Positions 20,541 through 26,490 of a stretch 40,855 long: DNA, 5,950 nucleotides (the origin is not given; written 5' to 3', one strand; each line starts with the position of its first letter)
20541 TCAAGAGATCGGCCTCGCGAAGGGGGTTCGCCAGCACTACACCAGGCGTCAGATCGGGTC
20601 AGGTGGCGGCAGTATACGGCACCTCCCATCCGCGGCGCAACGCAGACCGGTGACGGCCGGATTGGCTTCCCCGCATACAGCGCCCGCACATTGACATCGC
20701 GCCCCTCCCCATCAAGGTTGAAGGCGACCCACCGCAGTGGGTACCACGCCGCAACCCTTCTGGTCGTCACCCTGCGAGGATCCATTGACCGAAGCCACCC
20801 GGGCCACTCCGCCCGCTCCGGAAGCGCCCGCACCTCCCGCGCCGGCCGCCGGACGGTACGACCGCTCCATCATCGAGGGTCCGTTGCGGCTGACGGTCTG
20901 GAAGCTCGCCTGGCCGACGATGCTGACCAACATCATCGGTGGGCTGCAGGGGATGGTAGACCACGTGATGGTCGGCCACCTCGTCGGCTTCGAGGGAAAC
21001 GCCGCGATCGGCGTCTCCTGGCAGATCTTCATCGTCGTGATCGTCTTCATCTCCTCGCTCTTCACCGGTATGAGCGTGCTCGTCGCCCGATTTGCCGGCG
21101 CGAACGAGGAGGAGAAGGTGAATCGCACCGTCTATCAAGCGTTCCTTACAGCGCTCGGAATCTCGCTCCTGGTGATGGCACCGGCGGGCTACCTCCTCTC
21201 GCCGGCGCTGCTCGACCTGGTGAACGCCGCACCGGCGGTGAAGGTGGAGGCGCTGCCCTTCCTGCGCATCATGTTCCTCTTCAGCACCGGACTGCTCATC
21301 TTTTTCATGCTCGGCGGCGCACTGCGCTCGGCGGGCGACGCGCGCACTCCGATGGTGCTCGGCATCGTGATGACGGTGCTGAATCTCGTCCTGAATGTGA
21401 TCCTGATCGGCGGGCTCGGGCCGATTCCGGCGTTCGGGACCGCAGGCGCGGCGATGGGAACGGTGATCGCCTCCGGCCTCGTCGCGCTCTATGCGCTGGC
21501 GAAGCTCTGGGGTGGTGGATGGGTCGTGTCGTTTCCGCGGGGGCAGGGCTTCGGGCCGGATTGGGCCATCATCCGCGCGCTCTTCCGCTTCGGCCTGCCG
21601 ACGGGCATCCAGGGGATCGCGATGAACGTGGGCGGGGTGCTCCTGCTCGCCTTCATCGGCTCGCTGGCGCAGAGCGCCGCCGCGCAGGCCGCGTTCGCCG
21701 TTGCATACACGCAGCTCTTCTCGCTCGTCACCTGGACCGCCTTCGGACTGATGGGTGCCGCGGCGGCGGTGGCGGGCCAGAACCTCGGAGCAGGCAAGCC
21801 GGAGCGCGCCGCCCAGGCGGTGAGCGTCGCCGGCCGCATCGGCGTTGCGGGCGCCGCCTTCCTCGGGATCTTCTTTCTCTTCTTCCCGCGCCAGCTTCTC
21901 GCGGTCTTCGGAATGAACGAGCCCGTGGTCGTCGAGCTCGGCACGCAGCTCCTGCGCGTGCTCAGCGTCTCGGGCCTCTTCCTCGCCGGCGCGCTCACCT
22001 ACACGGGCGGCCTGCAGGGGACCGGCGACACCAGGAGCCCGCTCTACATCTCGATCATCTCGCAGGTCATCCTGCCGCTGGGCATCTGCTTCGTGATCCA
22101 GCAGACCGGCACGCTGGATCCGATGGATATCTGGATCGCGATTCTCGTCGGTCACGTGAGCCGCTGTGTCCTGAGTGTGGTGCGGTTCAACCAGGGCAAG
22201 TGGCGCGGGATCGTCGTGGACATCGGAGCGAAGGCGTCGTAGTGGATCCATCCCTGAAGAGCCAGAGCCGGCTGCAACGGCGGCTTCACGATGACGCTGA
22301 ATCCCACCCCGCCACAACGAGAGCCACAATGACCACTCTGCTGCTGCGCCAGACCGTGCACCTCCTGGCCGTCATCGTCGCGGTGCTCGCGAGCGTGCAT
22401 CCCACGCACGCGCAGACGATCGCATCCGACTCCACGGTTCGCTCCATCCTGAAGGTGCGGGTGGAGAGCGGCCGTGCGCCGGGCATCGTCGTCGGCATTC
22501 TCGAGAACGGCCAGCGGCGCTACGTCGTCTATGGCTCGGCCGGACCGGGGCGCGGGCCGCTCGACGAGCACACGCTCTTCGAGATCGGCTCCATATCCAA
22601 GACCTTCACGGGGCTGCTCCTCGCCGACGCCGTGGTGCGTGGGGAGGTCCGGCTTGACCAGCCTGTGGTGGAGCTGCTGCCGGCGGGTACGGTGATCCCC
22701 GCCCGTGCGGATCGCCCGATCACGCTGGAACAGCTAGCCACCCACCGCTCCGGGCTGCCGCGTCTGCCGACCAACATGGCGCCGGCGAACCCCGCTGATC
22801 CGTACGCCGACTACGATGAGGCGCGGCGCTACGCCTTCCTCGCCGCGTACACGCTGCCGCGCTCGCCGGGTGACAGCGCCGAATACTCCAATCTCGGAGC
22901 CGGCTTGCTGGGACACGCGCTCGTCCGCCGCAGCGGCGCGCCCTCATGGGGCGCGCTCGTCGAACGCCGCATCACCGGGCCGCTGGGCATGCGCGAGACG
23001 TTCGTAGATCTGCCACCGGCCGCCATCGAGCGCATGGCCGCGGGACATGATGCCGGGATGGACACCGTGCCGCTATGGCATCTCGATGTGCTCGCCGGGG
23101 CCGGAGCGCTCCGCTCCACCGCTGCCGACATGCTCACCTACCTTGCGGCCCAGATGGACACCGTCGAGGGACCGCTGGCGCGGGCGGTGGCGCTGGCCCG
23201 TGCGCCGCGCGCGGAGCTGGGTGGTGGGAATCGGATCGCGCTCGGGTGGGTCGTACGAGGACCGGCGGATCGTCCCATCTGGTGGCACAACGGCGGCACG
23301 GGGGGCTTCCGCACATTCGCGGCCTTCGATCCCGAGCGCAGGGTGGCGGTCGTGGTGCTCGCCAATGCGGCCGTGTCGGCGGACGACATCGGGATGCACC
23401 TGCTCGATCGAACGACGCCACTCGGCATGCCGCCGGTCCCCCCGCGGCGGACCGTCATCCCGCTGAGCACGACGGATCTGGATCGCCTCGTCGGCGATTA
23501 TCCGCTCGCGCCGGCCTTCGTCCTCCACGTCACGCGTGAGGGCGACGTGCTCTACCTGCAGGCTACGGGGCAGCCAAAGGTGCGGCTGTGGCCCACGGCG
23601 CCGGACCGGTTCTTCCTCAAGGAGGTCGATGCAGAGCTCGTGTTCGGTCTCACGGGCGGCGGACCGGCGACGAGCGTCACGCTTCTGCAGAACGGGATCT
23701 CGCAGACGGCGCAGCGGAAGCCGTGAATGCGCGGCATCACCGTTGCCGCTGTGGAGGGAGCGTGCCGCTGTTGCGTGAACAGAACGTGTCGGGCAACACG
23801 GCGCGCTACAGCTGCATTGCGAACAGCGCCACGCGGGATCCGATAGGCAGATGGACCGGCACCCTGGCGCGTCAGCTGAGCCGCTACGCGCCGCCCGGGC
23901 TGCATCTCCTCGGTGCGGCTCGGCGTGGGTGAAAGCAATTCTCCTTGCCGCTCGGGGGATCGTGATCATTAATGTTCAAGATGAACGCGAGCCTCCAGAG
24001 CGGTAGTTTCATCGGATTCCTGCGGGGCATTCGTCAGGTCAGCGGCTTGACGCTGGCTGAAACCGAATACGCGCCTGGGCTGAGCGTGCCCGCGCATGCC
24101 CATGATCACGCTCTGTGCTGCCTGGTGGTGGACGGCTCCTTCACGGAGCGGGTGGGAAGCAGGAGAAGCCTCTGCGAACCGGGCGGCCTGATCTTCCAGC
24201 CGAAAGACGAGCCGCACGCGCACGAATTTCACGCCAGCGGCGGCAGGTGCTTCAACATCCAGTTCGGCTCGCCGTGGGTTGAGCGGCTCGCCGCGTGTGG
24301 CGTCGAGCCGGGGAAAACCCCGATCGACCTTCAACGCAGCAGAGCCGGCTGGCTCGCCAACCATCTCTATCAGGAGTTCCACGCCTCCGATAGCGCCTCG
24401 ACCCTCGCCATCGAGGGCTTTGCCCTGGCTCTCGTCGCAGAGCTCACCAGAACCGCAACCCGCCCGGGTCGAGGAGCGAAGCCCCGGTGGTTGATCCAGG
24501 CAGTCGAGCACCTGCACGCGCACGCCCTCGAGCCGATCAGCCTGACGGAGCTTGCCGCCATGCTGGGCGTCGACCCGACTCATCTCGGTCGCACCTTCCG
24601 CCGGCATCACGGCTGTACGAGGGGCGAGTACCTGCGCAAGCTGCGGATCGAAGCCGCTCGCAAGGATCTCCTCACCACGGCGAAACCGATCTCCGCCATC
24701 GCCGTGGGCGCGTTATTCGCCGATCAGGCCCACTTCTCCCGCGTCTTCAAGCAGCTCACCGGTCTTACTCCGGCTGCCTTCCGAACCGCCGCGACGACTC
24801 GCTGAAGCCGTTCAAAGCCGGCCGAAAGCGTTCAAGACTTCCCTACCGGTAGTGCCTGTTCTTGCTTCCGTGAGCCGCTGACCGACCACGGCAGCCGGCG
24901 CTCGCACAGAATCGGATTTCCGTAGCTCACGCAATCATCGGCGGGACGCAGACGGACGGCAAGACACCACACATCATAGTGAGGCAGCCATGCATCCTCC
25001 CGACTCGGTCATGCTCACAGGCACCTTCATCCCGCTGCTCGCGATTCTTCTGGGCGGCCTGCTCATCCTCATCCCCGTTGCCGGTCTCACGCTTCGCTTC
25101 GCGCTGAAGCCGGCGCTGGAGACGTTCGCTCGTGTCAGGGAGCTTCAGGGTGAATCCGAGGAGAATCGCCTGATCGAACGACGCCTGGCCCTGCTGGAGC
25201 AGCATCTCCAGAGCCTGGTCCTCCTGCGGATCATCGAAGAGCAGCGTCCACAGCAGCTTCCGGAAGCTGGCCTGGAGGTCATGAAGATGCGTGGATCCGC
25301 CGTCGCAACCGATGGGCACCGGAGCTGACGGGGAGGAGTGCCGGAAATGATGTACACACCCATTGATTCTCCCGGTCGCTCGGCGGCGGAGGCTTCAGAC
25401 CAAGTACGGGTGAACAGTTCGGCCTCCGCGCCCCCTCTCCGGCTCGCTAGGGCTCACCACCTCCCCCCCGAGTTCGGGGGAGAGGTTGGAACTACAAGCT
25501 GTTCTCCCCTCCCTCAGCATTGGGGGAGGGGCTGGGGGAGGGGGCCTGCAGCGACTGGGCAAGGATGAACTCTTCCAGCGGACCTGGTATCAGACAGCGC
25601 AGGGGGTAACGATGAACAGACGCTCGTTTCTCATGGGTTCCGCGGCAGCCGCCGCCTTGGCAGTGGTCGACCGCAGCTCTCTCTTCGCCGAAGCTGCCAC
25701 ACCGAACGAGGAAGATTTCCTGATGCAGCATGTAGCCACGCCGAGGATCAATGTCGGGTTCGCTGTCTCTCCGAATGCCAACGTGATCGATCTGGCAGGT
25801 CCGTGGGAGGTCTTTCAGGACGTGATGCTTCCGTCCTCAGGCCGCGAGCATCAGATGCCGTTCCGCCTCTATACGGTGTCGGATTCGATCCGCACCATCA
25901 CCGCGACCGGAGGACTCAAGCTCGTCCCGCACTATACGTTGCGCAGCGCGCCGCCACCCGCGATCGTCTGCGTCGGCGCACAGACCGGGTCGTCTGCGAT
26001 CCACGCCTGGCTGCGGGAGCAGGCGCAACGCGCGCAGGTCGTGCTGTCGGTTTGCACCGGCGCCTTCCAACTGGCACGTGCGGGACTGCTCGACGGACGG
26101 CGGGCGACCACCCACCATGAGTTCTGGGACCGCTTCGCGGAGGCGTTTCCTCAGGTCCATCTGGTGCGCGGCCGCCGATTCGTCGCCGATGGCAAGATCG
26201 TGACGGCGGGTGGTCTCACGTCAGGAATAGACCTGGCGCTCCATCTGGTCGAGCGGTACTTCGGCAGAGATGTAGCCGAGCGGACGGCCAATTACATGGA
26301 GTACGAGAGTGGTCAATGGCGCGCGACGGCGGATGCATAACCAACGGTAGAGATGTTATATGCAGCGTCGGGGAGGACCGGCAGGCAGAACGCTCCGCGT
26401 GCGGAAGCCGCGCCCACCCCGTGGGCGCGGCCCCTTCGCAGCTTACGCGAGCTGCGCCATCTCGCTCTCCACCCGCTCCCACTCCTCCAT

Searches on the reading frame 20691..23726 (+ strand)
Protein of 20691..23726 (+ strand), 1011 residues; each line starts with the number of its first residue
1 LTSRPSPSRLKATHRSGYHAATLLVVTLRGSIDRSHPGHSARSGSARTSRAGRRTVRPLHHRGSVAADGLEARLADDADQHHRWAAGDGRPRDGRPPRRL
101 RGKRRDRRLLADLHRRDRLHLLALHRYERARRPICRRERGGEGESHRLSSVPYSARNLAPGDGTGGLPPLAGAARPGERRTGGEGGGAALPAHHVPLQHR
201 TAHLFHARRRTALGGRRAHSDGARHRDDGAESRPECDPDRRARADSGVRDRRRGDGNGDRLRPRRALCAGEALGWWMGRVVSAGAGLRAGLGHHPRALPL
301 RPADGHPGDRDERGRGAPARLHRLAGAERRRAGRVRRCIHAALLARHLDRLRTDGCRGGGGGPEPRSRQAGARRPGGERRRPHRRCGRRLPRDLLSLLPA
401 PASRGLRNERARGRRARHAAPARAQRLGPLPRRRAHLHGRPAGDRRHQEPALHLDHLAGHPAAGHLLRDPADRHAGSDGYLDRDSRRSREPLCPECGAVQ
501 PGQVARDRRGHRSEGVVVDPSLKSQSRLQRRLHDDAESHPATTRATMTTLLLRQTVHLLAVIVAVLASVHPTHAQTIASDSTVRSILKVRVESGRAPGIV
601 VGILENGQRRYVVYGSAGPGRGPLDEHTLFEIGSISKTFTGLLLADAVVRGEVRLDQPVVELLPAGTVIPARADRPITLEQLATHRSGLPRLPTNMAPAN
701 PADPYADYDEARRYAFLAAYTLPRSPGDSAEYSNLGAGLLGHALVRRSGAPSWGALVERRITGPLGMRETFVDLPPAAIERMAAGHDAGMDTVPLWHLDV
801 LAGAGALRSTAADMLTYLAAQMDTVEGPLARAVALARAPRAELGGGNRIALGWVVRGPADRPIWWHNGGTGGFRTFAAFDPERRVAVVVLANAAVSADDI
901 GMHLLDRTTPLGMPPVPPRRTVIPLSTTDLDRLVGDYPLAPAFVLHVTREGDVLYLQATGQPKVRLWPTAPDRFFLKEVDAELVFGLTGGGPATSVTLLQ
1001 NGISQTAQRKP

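Call 51: search_protein_families(library=pfam, proteins=[window:20691-23726:+], max_evalue=0.0001)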
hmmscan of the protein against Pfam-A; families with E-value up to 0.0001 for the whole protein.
window:20691-23726:+ (1011 aa): 2 families
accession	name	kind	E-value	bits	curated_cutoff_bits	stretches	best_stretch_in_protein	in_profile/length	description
PF00144.29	Beta-lactamase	-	4.9e-65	220.3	27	1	584-899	2-317/329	Beta-lactamase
PF11954.13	DUF3471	-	1.6e-06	28.9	29.3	1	921-999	3-89/103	Domain of unknown function (DUF3471)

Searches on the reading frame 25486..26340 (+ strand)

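Call 51: search_protein_families(library=pfam, proteins=[window:25486-26340:+], max_evalue=0.0001)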
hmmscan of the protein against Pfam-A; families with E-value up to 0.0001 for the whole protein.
window:25486-26340:+ (284 aa): 1 family
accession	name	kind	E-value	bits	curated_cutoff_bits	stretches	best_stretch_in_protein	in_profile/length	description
PF01965.30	DJ-1_PfpI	-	1.3e-15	58.1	26.6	1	94-256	7-164/165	DJ-1/PfpI family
